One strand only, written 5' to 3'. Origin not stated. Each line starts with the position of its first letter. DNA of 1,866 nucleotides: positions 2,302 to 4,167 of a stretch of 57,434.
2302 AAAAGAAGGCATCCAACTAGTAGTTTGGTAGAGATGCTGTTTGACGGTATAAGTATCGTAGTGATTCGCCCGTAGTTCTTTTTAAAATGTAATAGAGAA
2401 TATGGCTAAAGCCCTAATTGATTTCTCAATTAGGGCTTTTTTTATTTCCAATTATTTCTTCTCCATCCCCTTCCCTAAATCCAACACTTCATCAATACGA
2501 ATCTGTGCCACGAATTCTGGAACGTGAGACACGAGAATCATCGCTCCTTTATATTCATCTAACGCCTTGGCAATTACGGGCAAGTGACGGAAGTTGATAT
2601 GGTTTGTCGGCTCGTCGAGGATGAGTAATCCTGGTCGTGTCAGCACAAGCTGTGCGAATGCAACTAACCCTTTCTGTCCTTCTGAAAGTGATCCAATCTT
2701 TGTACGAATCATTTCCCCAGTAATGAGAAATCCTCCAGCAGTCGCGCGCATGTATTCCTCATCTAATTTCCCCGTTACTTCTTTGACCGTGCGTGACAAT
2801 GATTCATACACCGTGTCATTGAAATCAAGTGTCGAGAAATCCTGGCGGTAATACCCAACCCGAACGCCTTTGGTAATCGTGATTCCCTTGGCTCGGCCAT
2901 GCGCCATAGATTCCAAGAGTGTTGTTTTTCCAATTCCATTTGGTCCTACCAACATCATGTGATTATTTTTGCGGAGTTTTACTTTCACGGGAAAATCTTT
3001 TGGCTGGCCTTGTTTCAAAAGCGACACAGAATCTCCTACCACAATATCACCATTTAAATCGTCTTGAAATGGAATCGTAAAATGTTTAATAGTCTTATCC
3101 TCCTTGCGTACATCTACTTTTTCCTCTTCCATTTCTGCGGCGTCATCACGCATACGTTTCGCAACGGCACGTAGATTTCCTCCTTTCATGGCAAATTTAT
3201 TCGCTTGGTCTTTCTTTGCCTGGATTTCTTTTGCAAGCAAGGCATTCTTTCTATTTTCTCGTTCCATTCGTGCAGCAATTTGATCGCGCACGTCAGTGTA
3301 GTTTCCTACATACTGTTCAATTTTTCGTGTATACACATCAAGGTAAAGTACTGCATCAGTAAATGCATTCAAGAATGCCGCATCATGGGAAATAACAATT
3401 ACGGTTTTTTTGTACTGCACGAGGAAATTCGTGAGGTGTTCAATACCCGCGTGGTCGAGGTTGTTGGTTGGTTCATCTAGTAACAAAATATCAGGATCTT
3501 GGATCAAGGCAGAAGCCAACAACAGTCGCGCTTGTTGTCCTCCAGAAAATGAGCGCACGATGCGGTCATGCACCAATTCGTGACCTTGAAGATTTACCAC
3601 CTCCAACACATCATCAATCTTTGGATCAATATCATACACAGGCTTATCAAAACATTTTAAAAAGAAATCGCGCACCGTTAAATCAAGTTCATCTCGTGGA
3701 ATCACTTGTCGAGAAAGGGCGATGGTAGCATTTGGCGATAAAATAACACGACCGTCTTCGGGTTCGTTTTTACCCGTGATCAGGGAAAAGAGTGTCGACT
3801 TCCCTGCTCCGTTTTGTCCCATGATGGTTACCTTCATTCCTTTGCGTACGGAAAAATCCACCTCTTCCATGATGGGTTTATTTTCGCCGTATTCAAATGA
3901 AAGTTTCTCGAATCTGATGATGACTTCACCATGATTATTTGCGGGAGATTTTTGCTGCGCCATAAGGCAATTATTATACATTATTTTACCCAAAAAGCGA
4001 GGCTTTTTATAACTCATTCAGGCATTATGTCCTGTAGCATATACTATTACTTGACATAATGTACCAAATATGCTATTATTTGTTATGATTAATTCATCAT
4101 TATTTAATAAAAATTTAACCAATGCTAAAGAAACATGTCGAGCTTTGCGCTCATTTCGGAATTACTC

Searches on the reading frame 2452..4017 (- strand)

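Call 105: search_protein_families(library=pfam, proteins=[window:2452-4017:-], max_evalue=0.00001)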
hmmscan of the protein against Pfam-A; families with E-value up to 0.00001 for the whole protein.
window:2452-4017:- (521 aa): 8 families
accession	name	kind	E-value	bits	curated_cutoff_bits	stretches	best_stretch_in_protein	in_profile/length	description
PF00005.33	ABC_tran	-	5.9e-44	150.4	25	2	51-185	2-137/137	ABC transporter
PF13304.12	AAA_21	-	4.8e-19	70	27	1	143-216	224-303/304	AAA domain, putative AbiEii toxin, Type IV TA system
PF02463.25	SMC_N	-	1.3e-12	48.1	40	0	156-219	136-205/220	RecF/RecN/SMC N terminal domain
PF13555.12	AAA_29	-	6.3e-08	32.7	27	0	57-77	19-39/61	P-loop containing region of AAA domain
PF13401.12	AAA_22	-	3.6e-07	31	27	0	350-469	4-92/130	AAA domain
PF13476.12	AAA_23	-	5.2e-07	30.9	27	0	355-377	23-45/201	AAA domain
PF03193.22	RsgA_GTPase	-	1.9e-06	28.2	30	0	50-85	97-131/174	RsgA GTPase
PF20720.3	nSTAND3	-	6.7e-06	26.3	27.2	0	346-377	12-43/155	Novel STAND NTPase 3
